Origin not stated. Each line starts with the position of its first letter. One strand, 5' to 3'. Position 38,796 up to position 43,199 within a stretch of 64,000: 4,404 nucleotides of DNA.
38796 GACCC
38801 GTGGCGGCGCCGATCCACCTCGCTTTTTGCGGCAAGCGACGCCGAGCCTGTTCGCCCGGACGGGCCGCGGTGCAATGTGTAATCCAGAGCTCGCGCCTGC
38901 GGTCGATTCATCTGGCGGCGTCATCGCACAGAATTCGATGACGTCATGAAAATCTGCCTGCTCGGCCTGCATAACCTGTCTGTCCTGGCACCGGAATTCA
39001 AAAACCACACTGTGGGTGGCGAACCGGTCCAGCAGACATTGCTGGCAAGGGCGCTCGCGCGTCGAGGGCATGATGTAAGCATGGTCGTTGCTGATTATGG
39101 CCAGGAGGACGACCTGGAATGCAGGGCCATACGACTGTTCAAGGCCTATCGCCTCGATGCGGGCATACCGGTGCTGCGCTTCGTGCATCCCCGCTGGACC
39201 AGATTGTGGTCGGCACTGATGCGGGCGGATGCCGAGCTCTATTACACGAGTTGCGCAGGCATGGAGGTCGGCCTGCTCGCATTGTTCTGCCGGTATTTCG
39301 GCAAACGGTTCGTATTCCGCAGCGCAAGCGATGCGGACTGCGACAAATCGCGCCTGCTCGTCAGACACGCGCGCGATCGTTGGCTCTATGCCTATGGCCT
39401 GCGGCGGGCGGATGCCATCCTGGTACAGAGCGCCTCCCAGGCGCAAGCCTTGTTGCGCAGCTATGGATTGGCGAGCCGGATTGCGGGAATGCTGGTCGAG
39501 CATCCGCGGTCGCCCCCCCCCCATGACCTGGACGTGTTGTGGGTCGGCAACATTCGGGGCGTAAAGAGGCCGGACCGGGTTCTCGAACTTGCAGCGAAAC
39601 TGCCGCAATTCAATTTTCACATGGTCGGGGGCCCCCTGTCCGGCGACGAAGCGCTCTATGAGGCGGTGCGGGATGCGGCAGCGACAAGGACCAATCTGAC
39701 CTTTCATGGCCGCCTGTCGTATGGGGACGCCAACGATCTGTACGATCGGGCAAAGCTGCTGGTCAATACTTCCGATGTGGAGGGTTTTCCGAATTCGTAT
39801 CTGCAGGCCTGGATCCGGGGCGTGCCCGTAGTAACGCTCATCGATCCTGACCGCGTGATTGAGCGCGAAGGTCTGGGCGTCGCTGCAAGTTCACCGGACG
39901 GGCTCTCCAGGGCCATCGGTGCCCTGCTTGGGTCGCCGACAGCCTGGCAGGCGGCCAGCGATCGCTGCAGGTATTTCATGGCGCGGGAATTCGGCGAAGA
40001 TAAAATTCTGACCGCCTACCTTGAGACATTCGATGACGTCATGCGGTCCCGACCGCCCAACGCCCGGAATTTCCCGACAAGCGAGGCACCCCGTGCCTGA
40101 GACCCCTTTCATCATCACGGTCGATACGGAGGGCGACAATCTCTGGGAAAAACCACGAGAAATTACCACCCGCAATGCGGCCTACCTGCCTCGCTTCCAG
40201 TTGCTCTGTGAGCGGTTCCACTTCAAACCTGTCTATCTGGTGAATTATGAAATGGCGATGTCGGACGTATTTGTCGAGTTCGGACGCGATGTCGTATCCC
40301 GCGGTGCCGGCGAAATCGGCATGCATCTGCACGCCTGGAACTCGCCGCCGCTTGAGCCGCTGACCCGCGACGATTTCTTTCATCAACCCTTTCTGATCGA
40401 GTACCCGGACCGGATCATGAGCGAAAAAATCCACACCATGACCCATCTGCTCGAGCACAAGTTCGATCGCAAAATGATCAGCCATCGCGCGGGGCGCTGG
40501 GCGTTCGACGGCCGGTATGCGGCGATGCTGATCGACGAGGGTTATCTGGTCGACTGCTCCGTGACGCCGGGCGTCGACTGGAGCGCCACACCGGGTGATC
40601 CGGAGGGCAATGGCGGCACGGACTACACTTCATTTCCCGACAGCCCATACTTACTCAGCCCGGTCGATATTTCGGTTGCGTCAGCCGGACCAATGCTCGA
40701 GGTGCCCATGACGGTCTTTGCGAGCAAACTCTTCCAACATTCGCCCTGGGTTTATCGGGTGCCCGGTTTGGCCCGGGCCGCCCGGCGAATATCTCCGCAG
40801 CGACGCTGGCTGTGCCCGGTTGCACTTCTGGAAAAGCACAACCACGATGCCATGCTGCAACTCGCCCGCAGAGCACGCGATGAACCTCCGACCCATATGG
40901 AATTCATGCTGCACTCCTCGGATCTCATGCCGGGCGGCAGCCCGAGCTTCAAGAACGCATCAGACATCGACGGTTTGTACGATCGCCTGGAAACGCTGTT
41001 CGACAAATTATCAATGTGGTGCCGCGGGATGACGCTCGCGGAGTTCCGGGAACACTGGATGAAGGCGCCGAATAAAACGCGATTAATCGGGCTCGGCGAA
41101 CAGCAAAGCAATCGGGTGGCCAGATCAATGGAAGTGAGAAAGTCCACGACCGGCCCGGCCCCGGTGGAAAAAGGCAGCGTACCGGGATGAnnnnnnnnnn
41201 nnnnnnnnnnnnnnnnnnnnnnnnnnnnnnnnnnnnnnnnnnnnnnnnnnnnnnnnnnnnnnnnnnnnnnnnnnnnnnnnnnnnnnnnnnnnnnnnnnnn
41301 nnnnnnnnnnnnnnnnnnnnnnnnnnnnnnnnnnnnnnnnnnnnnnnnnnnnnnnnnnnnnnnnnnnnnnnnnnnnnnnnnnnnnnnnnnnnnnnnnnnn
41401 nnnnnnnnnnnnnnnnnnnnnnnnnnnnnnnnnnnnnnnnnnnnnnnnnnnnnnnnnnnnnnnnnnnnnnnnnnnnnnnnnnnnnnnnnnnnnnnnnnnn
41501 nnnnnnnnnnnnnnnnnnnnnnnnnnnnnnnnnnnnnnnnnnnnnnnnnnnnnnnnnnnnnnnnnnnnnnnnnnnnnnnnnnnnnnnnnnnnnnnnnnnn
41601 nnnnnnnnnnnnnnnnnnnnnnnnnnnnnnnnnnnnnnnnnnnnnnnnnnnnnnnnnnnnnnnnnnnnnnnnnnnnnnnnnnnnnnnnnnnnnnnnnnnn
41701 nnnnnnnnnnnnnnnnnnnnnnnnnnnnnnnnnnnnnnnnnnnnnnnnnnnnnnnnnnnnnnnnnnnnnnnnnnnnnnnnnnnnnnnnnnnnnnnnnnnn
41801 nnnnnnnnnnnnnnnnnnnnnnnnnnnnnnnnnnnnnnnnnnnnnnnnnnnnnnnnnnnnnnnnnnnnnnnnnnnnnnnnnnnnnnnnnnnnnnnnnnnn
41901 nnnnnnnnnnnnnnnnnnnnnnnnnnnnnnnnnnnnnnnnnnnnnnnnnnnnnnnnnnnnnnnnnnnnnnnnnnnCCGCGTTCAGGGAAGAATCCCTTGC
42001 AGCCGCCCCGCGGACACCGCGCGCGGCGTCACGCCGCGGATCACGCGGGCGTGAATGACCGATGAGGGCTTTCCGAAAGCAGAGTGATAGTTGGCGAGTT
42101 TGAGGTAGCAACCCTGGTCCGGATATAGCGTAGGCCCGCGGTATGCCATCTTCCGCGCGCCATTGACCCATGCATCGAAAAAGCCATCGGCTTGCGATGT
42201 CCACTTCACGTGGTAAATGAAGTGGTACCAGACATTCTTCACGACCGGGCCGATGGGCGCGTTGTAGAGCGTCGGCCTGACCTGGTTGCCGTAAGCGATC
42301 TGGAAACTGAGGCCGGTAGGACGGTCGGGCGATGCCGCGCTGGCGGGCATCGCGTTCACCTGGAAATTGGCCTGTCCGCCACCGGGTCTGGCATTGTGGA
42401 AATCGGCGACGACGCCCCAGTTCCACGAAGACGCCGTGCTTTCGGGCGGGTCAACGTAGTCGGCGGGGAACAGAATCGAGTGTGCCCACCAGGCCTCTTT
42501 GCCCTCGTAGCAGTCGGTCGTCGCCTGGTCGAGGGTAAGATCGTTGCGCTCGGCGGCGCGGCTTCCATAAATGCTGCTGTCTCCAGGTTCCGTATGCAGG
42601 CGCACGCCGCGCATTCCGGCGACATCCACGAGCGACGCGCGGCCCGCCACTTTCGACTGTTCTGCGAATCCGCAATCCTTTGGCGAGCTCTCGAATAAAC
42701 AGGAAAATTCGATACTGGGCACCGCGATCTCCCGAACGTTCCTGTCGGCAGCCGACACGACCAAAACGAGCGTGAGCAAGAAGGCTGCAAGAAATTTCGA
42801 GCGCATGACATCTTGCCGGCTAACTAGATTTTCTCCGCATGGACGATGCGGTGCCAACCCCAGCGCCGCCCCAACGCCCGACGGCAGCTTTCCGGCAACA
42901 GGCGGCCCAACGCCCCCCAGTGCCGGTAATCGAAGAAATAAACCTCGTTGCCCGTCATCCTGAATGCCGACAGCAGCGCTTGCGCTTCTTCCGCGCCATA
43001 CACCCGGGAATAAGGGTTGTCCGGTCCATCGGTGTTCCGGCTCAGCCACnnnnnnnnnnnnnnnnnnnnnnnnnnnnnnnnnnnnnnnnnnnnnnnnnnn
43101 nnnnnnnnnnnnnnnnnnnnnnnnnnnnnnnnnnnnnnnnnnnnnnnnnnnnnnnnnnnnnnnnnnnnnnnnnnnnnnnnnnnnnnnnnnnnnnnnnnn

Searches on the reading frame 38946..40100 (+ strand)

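Call 4: search_protein_families(library=pfam, proteins=[window:38946-40100:+], max_evalue=0.01)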
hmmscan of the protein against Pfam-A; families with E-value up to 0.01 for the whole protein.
window:38946-40100:+ (384 aa): 6 families
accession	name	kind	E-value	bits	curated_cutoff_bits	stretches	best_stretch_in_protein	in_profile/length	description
PF13692.12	Glyco_trans_1_4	-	8e-14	52.5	27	1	196-328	3-140/142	Glycosyl transferases group 1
PF00534.26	Glycos_transf_1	-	2.4e-13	50.4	26.4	1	194-298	15-122/172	Glycosyl transferases group 1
PF13439.12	Glyco_transf_4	-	3.5e-10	40.6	28.5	1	31-179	9-159/170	Glycosyltransferase Family 4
PF13579.12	Glyco_trans_4_4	-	4e-10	40.7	29.7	1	28-178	5-151/158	Glycosyl transferase 4-like domain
PF20706.3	GT4-conflict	-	8.3e-06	25.5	26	0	187-296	189-309/385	Family 4 Glycosyltransferase in conflict systems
PF13524.12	Glyco_trans_1_2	-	0.00036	21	25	1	211-347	4-131/144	Glycosyl transferase-like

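Call 32: search_protein_families(library=ncbifam, proteins=[window:38946-40100:+], max_evalue=0.001)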
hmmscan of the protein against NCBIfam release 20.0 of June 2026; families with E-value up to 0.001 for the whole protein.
window:38946-40100:+ (384 aa): 6 families
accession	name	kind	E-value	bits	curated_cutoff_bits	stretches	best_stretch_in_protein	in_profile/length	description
NF038229.1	Glyco4_Geo_Pelo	equivalog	1.7e-10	40.5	400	1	197-365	164-336/338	GPMC system family 4 glycosyltransferase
TIGR04348.1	TIGR04348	equivalog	8.9e-09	34.8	300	1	187-297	130-241/310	selenoneine biosynthesis selenosugar synthase SenB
TIGR03999.1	thiol_BshA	equivalog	9.1e-07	28.1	273.7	1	197-366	202-374/375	N-acetyl-alpha-D-glucosaminyl L-malate synthase BshA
TIGR03088.1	stp2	hypoth_equivalog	0.0004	19.5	409.05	1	247-365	253-373/374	TIGR03088 family PEP-CTERM/XrtA system glycosyltransferase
TIGR04047.1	MSMEG_0565_glyc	hypoth_equivalog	0.0005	19.3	259.85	0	235-333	238-344/373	MSMEG_0565 family glycosyltransferase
NF038011.1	PelF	equivalog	0.00088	18.4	100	0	215-359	331-486/489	GT4 family glycosyltransferase PelF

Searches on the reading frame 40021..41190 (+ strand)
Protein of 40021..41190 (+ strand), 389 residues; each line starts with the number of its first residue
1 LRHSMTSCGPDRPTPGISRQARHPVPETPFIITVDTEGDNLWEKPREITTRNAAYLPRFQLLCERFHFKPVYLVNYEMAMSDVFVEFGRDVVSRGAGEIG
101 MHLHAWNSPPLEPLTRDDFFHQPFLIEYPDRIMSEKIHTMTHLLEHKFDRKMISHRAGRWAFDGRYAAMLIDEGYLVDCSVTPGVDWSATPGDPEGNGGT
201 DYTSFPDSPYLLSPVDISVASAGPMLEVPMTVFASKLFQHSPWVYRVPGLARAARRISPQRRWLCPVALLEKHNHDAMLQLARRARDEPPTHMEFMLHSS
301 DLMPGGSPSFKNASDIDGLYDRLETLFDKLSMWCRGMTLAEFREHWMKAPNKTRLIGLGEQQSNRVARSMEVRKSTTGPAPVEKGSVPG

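Call 4: search_protein_families(library=pfam, proteins=[window:40021-41190:+], max_evalue=0.01)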
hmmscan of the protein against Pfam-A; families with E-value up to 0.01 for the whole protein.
window:40021-41190:+ (389 aa): 0 families

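Call 32: search_protein_families(library=ncbifam, proteins=[window:40021-41190:+], max_evalue=0.001)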
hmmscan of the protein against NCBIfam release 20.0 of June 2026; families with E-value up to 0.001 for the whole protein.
window:40021-41190:+ (389 aa): 0 families

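Call 57: search_solved_structures(query=window:40021-41190:+, max_evalue=1)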
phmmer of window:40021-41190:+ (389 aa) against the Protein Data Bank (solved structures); distinct sequences matched with E-value up to 1: 1.
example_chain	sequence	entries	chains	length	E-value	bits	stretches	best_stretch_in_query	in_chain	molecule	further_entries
9oyz_B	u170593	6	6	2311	0.61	12.2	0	196-246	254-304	Tyrosine-protein kinase receptor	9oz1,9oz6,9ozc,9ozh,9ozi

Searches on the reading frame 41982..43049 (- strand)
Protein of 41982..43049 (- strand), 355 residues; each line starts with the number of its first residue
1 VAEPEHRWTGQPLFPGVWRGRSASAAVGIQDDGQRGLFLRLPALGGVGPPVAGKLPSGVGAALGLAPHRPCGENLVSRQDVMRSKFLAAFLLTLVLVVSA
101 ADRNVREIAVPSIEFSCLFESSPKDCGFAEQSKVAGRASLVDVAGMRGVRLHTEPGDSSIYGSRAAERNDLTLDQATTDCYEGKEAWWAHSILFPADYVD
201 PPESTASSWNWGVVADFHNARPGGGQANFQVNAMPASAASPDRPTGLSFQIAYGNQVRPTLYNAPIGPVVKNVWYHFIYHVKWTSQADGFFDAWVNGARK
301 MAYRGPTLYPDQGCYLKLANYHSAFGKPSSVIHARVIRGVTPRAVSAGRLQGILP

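Call 11: search_protein_families(library=pfam, proteins=[window:41982-43049:-], max_evalue=0.001)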
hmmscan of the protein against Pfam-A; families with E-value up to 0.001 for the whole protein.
window:41982-43049:- (355 aa): 1 family
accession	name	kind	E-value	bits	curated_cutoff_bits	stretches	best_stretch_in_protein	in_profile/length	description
PF14099.13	Polysacc_lyase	-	4e-16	60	29.9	1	137-323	23-196/210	Polysaccharide lyase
